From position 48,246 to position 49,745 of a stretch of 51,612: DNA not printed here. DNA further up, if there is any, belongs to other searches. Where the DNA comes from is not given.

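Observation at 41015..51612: Candidate undescribed cell-envelope sugar-oxidation/uptake locus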

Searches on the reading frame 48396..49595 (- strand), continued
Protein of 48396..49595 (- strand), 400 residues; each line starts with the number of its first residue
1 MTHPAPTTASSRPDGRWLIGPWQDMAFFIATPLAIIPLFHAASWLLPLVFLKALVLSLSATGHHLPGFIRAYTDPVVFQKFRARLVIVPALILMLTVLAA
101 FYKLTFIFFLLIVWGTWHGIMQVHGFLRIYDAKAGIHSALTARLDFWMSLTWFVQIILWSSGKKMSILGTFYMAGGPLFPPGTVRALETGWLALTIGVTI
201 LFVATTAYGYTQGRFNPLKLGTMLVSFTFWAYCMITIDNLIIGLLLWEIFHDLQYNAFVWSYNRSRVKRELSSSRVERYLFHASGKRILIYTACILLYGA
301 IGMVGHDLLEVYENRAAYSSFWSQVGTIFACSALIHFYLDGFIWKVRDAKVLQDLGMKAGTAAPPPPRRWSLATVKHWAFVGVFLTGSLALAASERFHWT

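Call 56: search_protein_families(library=pfam, proteins=[P0242, P0245, P0247, P0265, P0281, P0291, P0298, P0361, P0387, P0253], max_evalue=0.0001)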
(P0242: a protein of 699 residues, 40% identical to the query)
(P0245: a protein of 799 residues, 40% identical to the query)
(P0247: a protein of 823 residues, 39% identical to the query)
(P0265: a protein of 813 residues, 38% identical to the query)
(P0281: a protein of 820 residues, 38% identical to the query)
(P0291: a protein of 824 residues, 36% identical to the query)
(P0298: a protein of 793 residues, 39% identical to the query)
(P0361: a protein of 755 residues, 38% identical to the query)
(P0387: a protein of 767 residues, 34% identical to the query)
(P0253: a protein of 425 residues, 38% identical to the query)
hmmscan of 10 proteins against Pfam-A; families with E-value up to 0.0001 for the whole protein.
P0242 (699 aa): 25 families
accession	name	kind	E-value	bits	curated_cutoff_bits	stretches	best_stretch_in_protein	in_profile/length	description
PF07719.23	TPR_2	-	2.3e-33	111.9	27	0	501-534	1-34/34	Tetratricopeptide repeat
PF13431.12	TPR_17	-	6.9e-33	110.6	24.4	1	523-555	1-33/34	Tetratricopeptide repeat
PF13432.12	TPR_16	-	5.9e-32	110.2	32.7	5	540-601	2-63/65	Tetratricopeptide repeat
PF00515.34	TPR_1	-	1.5e-30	104.1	27.8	1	501-534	1-34/34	Tetratricopeptide repeat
PF14559.12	TPR_19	-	1.7e-28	99.2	25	1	546-606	2-62/68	Tetratricopeptide repeat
PF13414.12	TPR_11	-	1.1e-27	95.8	26.8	1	439-480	1-42/42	TPR repeat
PF13181.12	TPR_8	-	1.1e-25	88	25.7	0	501-534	1-34/34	Tetratricopeptide repeat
PF13424.12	TPR_12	-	3.7e-19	69.1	30.1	1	540-590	8-66/77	Tetratricopeptide repeat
PF13428.12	TPR_14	-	4e-19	67.6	23.5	0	541-578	7-44/44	Tetratricopeptide repeat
PF23914.1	TPR_CcmH_CycH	-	7.9e-19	68.5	42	1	503-591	52-143/158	Cytochrome c-type biogenesis protein H TPR domain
PF13174.12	TPR_6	-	9.5e-18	64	26.3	0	571-601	2-32/33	Tetratricopeptide repeat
PF12895.13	ANAPC3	-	1.3e-14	54.7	27.2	1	516-589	4-76/82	Anaphase-promoting complex, cyclosome, subunit 3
PF14561.12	TPR_20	-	1.4e-09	38.6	25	0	520-567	7-54/90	Tetratricopeptide repeat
PF13176.12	TPR_7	-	2.4e-08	33.9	27.9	0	540-566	4-32/36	Tetratricopeptide repeat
PF16918.11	PknG_TPR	-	2.3e-07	30.4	27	1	426-590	49-216/340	Protein kinase G tetratricopeptide repeat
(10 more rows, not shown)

P0245 (799 aa): 27 families (the best 25 are shown)
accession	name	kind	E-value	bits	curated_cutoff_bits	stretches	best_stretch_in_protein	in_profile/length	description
PF00515.34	TPR_1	-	1.2e-63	208.9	27.8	6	524-557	1-34/34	Tetratricopeptide repeat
PF13414.12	TPR_11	-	4.4e-57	190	26.8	5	497-538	1-42/42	TPR repeat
PF07719.23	TPR_2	-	4.7e-52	170.3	27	4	524-557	1-34/34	Tetratricopeptide repeat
PF13181.12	TPR_8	-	1.9e-40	134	25.7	0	458-487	3-32/34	Tetratricopeptide repeat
PF13432.12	TPR_16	-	1.2e-39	134.7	32.7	5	529-591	2-63/65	Tetratricopeptide repeat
PF13424.12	TPR_12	-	1.3e-39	134.6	30.1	4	490-554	3-75/77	Tetratricopeptide repeat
PF13431.12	TPR_17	-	2.8e-38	127.4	24.4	1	513-544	2-33/34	Tetratricopeptide repeat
PF13428.12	TPR_14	-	7.6e-37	122.4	23.5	0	427-460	6-39/44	Tetratricopeptide repeat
PF14559.12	TPR_19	-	6.8e-35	119.7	25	5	571-636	3-67/68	Tetratricopeptide repeat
PF13374.12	TPR_10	-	2.3e-32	110.5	27.5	1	627-655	2-30/42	Tetratricopeptide repeat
PF13176.12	TPR_7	-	5.8e-31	104.3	27.9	0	492-522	1-31/36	Tetratricopeptide repeat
PF24575.1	TPR_Slam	-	9.1e-21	74.7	35.2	1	554-603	42-91/104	Surface lipoprotein assembly modifier, N-terminal TPR repeats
PF07721.20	TPR_4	-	1.8e-20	71.8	27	0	524-549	1-26/26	Tetratricopeptide repeat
PF23914.1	TPR_CcmH_CycH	-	1.3e-16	61.3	42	3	514-624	40-152/158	Cytochrome c-type biogenesis protein H TPR domain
PF13174.12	TPR_6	-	1.8e-16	60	26.3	0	563-591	4-32/33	Tetratricopeptide repeat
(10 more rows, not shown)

P0247 (823 aa): 24 families
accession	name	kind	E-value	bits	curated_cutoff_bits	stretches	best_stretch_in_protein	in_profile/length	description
PF00515.34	TPR_1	-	2.6e-57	188.8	27.8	4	433-462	1-30/34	Tetratricopeptide repeat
PF07719.23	TPR_2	-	5.3e-56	182.6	27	2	709-738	5-34/34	Tetratricopeptide repeat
PF13181.12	TPR_8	-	5.5e-46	151.2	25.7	1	434-463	2-31/34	Tetratricopeptide repeat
PF13431.12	TPR_17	-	3e-42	139.8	24.4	1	421-454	1-34/34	Tetratricopeptide repeat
PF13414.12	TPR_11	-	2.6e-40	136.3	26.8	2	414-447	9-42/42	TPR repeat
PF14559.12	TPR_19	-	7.8e-40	135.5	25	5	479-539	3-63/68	Tetratricopeptide repeat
PF13424.12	TPR_12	-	6.5e-36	122.8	30.1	4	398-463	2-75/77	Tetratricopeptide repeat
PF13428.12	TPR_14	-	1.9e-35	118.1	23.5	0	469-508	3-42/44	Tetratricopeptide repeat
PF13432.12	TPR_16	-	2.5e-32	111.4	32.7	5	473-535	3-65/65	Tetratricopeptide repeat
PF13371.12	TPR_9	-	1.1e-26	93.1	35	3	619-669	11-61/73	Tetratricopeptide repeat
PF23914.1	TPR_CcmH_CycH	-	6.2e-22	78.6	42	2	441-534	58-154/158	Cytochrome c-type biogenesis protein H TPR domain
PF13176.12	TPR_7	-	1.4e-21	75.1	27.9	0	504-534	2-32/36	Tetratricopeptide repeat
PF13174.12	TPR_6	-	3.6e-19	68.5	26.3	0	641-670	4-33/33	Tetratricopeptide repeat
PF13374.12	TPR_10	-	5.1e-16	58.6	27.5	0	435-462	4-31/42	Tetratricopeptide repeat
PF25064.1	ARM_TT21_5th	-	1.4e-14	54.8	27.8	1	677-776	7-109/117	TT21 fifth ARM repeats domain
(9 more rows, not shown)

P0265 (813 aa): 19 families
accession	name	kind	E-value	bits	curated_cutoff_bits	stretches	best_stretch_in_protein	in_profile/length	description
PF07719.23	TPR_2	-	2.9e-33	111.6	27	0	426-455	1-30/34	Tetratricopeptide repeat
PF00515.34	TPR_1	-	9.8e-33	111.1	27.8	1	529-560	2-33/34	Tetratricopeptide repeat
PF14559.12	TPR_19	-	2e-28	98.9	25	2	405-453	4-52/68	Tetratricopeptide repeat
PF13424.12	TPR_12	-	6.6e-28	97.2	30.1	2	393-456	4-75/77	Tetratricopeptide repeat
PF13432.12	TPR_16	-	7.4e-28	97.1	32.7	2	501-559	4-62/65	Tetratricopeptide repeat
PF13181.12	TPR_8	-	2.8e-22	77.4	25.7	0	530-560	3-33/34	Tetratricopeptide repeat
PF13431.12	TPR_17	-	2e-20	71.7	24.4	1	415-446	2-33/34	Tetratricopeptide repeat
PF13414.12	TPR_11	-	8.1e-17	61.1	26.8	0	404-437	6-39/42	TPR repeat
PF13428.12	TPR_14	-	8.6e-17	60.4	23.5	0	561-604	1-44/44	Tetratricopeptide repeat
PF13176.12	TPR_7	-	1.2e-15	56.6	27.9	0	530-561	1-32/36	Tetratricopeptide repeat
PF23914.1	TPR_CcmH_CycH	-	7.2e-12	45.9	42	0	430-521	54-148/158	Cytochrome c-type biogenesis protein H TPR domain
PF25063.1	ARM_TT21_C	-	1.2e-11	45.3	35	0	611-728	37-161/209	Tetratricopeptide repeat protein 21 C-terminal ARM domain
PF13174.12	TPR_6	-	2.8e-11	43.7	26.3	0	564-588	3-27/33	Tetratricopeptide repeat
PF13374.12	TPR_10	-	2.9e-11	43.4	27.5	0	426-456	2-32/42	Tetratricopeptide repeat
PF13371.12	TPR_9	-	3.4e-11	43.5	35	0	671-728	4-61/73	Tetratricopeptide repeat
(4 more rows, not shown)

P0281 (820 aa): 20 families
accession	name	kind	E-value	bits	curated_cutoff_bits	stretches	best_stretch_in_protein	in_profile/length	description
PF07719.23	TPR_2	-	2.8e-53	174.1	27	4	519-551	2-34/34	Tetratricopeptide repeat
PF00515.34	TPR_1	-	6.7e-51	168.6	27.8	3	519-551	2-34/34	Tetratricopeptide repeat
PF13414.12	TPR_11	-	8.1e-49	163.5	26.8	5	527-565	3-41/42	TPR repeat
PF13431.12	TPR_17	-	8.4e-35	116.6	24.4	0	473-503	2-32/34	Tetratricopeptide repeat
PF13181.12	TPR_8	-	2e-34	115.2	25.7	0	621-652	2-33/34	Tetratricopeptide repeat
PF13432.12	TPR_16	-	1.1e-32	112.5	32.7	3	524-586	3-65/65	Tetratricopeptide repeat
PF14559.12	TPR_19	-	6.2e-28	97.4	25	5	631-686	2-57/68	Tetratricopeptide repeat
PF13424.12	TPR_12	-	1.1e-25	90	30.1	1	518-582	3-75/77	Tetratricopeptide repeat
PF13428.12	TPR_14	-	1.5e-24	84.4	23.5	0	519-559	2-42/44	Tetratricopeptide repeat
PF13174.12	TPR_6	-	8.7e-18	64.1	26.3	0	621-651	1-31/33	Tetratricopeptide repeat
PF23914.1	TPR_CcmH_CycH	-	1.9e-17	64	42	0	510-610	42-145/158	Cytochrome c-type biogenesis protein H TPR domain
PF13371.12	TPR_9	-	2.7e-15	56.6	35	0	664-722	5-63/73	Tetratricopeptide repeat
PF13176.12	TPR_7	-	4.1e-11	42.5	27.9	0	765-796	2-33/36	Tetratricopeptide repeat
PF24575.1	TPR_Slam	-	9.9e-11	42.4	35.2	0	658-704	51-97/104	Surface lipoprotein assembly modifier, N-terminal TPR repeats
PF12895.13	ANAPC3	-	4.8e-10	40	27.2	0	405-475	12-81/82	Anaphase-promoting complex, cyclosome, subunit 3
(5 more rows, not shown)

P0291 (824 aa): 20 families
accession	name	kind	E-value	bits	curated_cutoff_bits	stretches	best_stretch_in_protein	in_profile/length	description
PF00515.34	TPR_1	-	9.1e-51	168.2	27.8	4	403-434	3-34/34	Tetratricopeptide repeat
PF07719.23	TPR_2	-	1e-49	162.9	27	2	740-773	1-34/34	Tetratricopeptide repeat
PF13431.12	TPR_17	-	9.4e-41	135.1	24.4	0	729-760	2-33/34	Tetratricopeptide repeat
PF13432.12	TPR_16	-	5.1e-40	135.9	32.7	4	746-805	3-62/65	Tetratricopeptide repeat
PF14559.12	TPR_19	-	3.3e-38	130.3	25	6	753-814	4-65/68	Tetratricopeptide repeat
PF13424.12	TPR_12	-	1.8e-37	127.8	30.1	3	402-465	4-75/77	Tetratricopeptide repeat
PF13428.12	TPR_14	-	6.2e-35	116.5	23.5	0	741-781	2-42/44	Tetratricopeptide repeat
PF13181.12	TPR_8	-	6.5e-33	110.5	25.7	0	741-773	2-34/34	Tetratricopeptide repeat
PF13414.12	TPR_11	-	1.3e-32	111.7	26.8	1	413-444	6-37/42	TPR repeat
PF23914.1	TPR_CcmH_CycH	-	8.3e-21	74.9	42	2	534-635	47-151/158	Cytochrome c-type biogenesis protein H TPR domain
PF13176.12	TPR_7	-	1.5e-19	68.8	27.9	1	539-572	1-34/36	Tetratricopeptide repeat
PF13174.12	TPR_6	-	1.3e-18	66.7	26.3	0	407-433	6-32/33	Tetratricopeptide repeat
PF13374.12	TPR_10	-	2.1e-16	59.8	27.5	0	405-431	6-32/42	Tetratricopeptide repeat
PF25063.1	ARM_TT21_C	-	1.3e-11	45.2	35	0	641-725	98-183/209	Tetratricopeptide repeat protein 21 C-terminal ARM domain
PF12895.13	ANAPC3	-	6e-11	42.9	27.2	0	691-766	8-82/82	Anaphase-promoting complex, cyclosome, subunit 3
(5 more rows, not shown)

P0298 (793 aa): 14 families
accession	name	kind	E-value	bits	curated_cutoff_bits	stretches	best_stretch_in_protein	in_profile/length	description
PF07719.23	TPR_2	-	5.4e-27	92.1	27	0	563-593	2-32/34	Tetratricopeptide repeat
PF14559.12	TPR_19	-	2.8e-22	79.3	25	1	470-526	1-57/68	Tetratricopeptide repeat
PF13414.12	TPR_11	-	7.1e-21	74.1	26.8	0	637-677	1-41/42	TPR repeat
PF13428.12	TPR_14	-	8.4e-20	69.7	23.5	0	669-706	6-43/44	Tetratricopeptide repeat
PF00515.34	TPR_1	-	1.2e-18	66.5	27.8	0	597-628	2-33/34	Tetratricopeptide repeat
PF13431.12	TPR_17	-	1.4e-18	65.9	24.4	0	654-684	3-33/34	Tetratricopeptide repeat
PF13424.12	TPR_12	-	2.1e-16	60.3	30.1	1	499-557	8-74/77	Tetratricopeptide repeat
PF13432.12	TPR_16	-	7.8e-16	58.6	32.7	1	636-698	3-65/65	Tetratricopeptide repeat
PF13181.12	TPR_8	-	3.8e-14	52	25.7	0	665-697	2-34/34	Tetratricopeptide repeat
PF13176.12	TPR_7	-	4e-09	36.3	27.9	0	669-696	4-33/36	Tetratricopeptide repeat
PF25063.1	ARM_TT21_C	-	1.8e-08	35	35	1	481-594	42-161/209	Tetratricopeptide repeat protein 21 C-terminal ARM domain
PF23914.1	TPR_CcmH_CycH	-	1.9e-08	34.8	42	0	469-556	59-149/158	Cytochrome c-type biogenesis protein H TPR domain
PF12895.13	ANAPC3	-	2.2e-06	28.3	27.2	0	653-706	12-64/82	Anaphase-promoting complex, cyclosome, subunit 3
PF13371.12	TPR_9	-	1.6e-05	25.3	35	0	446-494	15-63/73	Tetratricopeptide repeat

P0361 (755 aa): 18 families
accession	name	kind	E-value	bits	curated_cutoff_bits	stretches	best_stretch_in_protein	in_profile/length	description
PF07719.23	TPR_2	-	6e-40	132.5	27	1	677-710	1-34/34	Tetratricopeptide repeat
PF13414.12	TPR_11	-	2.6e-36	123.5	26.8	1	686-725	3-42/42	TPR repeat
PF00515.34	TPR_1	-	8.4e-35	117.6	27.8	1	677-710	1-34/34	Tetratricopeptide repeat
PF13431.12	TPR_17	-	1.4e-29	100.3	24.4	1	699-731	1-33/34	Tetratricopeptide repeat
PF13181.12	TPR_8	-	6.1e-28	95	25.7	0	677-710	1-34/34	Tetratricopeptide repeat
PF13428.12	TPR_14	-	2e-24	84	23.5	0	476-516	4-44/44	Tetratricopeptide repeat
PF13432.12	TPR_16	-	2.9e-24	85.6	32.7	4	648-711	2-65/65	Tetratricopeptide repeat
PF14559.12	TPR_19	-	3.4e-24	85.4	25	2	449-510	1-62/68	Tetratricopeptide repeat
PF13424.12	TPR_12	-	1.7e-19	70.2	30.1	1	644-707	4-75/77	Tetratricopeptide repeat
PF12895.13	ANAPC3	-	1.1e-16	61.2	27.2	1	556-628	4-75/82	Anaphase-promoting complex, cyclosome, subunit 3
PF23914.1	TPR_CcmH_CycH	-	8e-13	49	42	0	481-562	58-142/158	Cytochrome c-type biogenesis protein H TPR domain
PF13371.12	TPR_9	-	4.1e-09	36.8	35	0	468-511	24-67/73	Tetratricopeptide repeat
PF13176.12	TPR_7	-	6.3e-07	29.4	27.9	0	577-605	1-31/36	Tetratricopeptide repeat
PF24575.1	TPR_Slam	-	8.5e-07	29.8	35.2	0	553-595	59-101/104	Surface lipoprotein assembly modifier, N-terminal TPR repeats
PF13174.12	TPR_6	-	2.8e-05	24.9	26.3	0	645-676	2-33/33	Tetratricopeptide repeat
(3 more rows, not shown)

P0387 (767 aa): 22 families
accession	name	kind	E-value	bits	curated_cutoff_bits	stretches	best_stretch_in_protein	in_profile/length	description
PF14559.12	TPR_19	-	2e-34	118.2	25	5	455-507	4-56/68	Tetratricopeptide repeat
PF13414.12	TPR_11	-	5.5e-33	112.8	26.8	3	693-727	7-41/42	TPR repeat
PF07719.23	TPR_2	-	2.5e-32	108.7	27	1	646-679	1-34/34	Tetratricopeptide repeat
PF00515.34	TPR_1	-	2.5e-31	106.6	27.8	1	646-679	1-34/34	Tetratricopeptide repeat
PF13428.12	TPR_14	-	6.7e-29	97.8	23.5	0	408-450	1-43/44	Tetratricopeptide repeat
PF13431.12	TPR_17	-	7.3e-29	98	24.4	0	703-733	2-32/34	Tetratricopeptide repeat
PF13432.12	TPR_16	-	2.8e-25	88.8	32.7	4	414-475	3-64/65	Tetratricopeptide repeat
PF13181.12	TPR_8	-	4.3e-24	83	25.7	1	646-679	1-34/34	Tetratricopeptide repeat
PF13424.12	TPR_12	-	6.7e-19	68.3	30.1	1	647-709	4-74/77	Tetratricopeptide repeat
PF12895.13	ANAPC3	-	4.1e-16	59.5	27.2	2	593-671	4-81/82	Anaphase-promoting complex, cyclosome, subunit 3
PF13371.12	TPR_9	-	2.2e-15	56.8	35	1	586-649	3-66/73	Tetratricopeptide repeat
PF13176.12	TPR_7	-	3e-15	55.4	27.9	0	444-473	1-30/36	Tetratricopeptide repeat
PF13174.12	TPR_6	-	5.9e-13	49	26.3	0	717-740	3-26/33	Tetratricopeptide repeat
PF23914.1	TPR_CcmH_CycH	-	2.6e-11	44.1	42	2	635-740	39-147/158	Cytochrome c-type biogenesis protein H TPR domain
PF24575.1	TPR_Slam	-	1.2e-10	42.1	35.2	0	612-667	47-102/104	Surface lipoprotein assembly modifier, N-terminal TPR repeats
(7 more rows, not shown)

P0253 (425 aa): 0 families

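Call 57: find_encoding_contigs(protein=P0265, flank=10000, max_places=2)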
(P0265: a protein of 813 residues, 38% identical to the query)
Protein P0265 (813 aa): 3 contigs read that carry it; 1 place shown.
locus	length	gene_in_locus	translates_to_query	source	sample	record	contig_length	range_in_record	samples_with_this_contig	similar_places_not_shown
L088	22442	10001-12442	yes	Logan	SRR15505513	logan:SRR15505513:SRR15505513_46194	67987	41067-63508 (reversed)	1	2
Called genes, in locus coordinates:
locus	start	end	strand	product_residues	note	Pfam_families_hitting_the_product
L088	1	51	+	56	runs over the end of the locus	-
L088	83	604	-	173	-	-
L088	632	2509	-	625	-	-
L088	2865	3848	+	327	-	-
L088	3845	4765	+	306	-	PF00005:ABC_tran, PF13304:AAA_21 (weak)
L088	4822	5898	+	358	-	PF12679:ABC2_membrane_2, PF12698:ABC2_membrane_3, PF01061:ABC2_membrane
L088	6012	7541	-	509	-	PF00144:Beta-lactamase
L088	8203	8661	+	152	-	PF08332:CaMKII_AD, PF13474:SnoaL_3 (weak), PF14534:DUF4440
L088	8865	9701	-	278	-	-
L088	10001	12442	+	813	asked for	PF13428:TPR_14 (faint), PF09976:TPR_21 (faint), PF12895:ANAPC3 (faint), PF13424:TPR_12, PF13432:TPR_16 (weak), PF14559:TPR_19 (weak), PF13424:TPR_12, PF13432:TPR_16, +12 more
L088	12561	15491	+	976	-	PF13385:Laminin_G_3, PF00047:ig (faint), PF07679:I-set (faint), PF13385:Laminin_G_3, PF07686:V-set (faint), PF13895:Ig_2 (faint), PF13927:Ig_3 (weak), PF16681:Ig_5 (faint)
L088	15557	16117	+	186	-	PF07638:Sigma70_ECF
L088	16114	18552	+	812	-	PF00069:Pkinase, PF07714:PK_Tyr_Ser-Thr, PF03109:ABC1, PF13424:TPR_12 (weak), PF24885:TPR_NPHP3 (weak), PF13424:TPR_12, PF17874:TPR_MalT (weak), PF13424:TPR_12, +9 more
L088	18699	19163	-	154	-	-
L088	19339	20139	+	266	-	PF00797:Acetyltransf_2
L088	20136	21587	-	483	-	PF08543:Phos_pyr_kin, PF00294:PfkB, PF02581:TMP-TENI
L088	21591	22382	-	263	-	PF05690:ThiG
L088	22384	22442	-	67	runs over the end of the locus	PF02597:ThiS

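Call 60: search_protein_families(library=ncbifam, alignment_id=A4, max_evalue=1)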
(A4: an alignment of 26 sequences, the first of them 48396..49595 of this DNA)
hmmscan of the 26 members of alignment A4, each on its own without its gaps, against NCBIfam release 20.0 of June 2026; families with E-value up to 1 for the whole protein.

A. member 1, window:48396-49595:- (400 aa): 0 families

B. families by the number of members that match (of 26 scanned): 0 families

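Call 73: find_encoding_contigs(protein=P0245, flank=8000, max_places=1)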
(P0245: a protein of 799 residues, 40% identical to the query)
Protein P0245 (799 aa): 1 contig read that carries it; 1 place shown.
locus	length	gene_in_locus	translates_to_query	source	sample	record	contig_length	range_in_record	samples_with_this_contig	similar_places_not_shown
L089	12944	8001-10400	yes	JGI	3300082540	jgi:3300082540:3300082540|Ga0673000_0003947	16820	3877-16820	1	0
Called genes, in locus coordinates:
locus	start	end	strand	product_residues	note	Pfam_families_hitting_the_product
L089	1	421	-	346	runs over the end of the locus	PF13432:TPR_16 (faint), PF07719:TPR_2 (faint), PF13428:TPR_14 (faint), PF12895:ANAPC3 (faint), PF25062:ARM_TT21_N (weak), PF13431:TPR_17 (faint), PF14559:TPR_19 (weak), PF21033:RMD1-3 (weak), +5 more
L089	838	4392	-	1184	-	PF13620:CarboxypepD_reg, PF25183:OMP_b-brl_4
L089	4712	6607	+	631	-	PF24575:TPR_Slam (faint), PF00515:TPR_1 (faint), PF07719:TPR_2 (faint), PF07721:TPR_4 (faint), PF13432:TPR_16 (weak), PF14559:TPR_19, PF23914:TPR_CcmH_CycH, PF14559:TPR_19 (weak), +12 more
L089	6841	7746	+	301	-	PF24575:TPR_Slam (faint), PF07719:TPR_2 (faint), PF13174:TPR_6 (faint), PF13181:TPR_8 (faint), PF13371:TPR_9 (faint), PF13414:TPR_11 (faint), PF13432:TPR_16 (weak), PF14559:TPR_19 (weak), +3 more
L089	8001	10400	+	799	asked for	PF25063:ARM_TT21_C, PF13432:TPR_16, PF13414:TPR_11, PF13432:TPR_16, PF13414:TPR_11, PF13424:TPR_12, PF00515:TPR_1, PF07719:TPR_2, +40 more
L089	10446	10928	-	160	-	PF02542:YgbB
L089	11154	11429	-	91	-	PF00708:Acylphosphatase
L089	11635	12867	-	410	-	PF12704:MacB_PCD, PF02687:FtsX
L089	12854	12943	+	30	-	?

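Call 74: find_encoding_contigs(protein=P0281, flank=8000, max_places=1)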
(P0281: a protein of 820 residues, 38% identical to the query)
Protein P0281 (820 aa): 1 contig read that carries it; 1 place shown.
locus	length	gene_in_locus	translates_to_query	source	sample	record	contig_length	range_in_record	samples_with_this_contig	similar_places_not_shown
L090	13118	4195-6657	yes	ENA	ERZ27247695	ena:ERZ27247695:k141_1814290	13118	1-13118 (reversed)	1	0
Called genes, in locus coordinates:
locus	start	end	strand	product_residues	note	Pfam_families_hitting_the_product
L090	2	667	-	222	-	?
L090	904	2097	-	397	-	PF07593:UnbV_ASPIC, PF00578:AhpC-TSA (weak)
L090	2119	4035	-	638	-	PF01839:FG-GAP (faint), PF13517:FG-GAP_3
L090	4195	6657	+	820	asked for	PF13432:TPR_16 (weak), PF13414:TPR_11 (weak), PF00515:TPR_1 (weak), PF13414:TPR_11, PF13424:TPR_12, PF13432:TPR_16, PF14559:TPR_19 (weak), PF13432:TPR_16, +17 more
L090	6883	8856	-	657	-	PF02335:Cytochrom_C552 (faint), PF14522:Cytochrome_C7 (faint), PF09699:Paired_CXXCH_1 (faint), PF13435:Cytochrome_C554 (faint)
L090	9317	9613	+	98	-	-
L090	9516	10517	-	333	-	PF02012:BNR (faint), PF13088:BNR_2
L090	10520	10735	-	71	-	-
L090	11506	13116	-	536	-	?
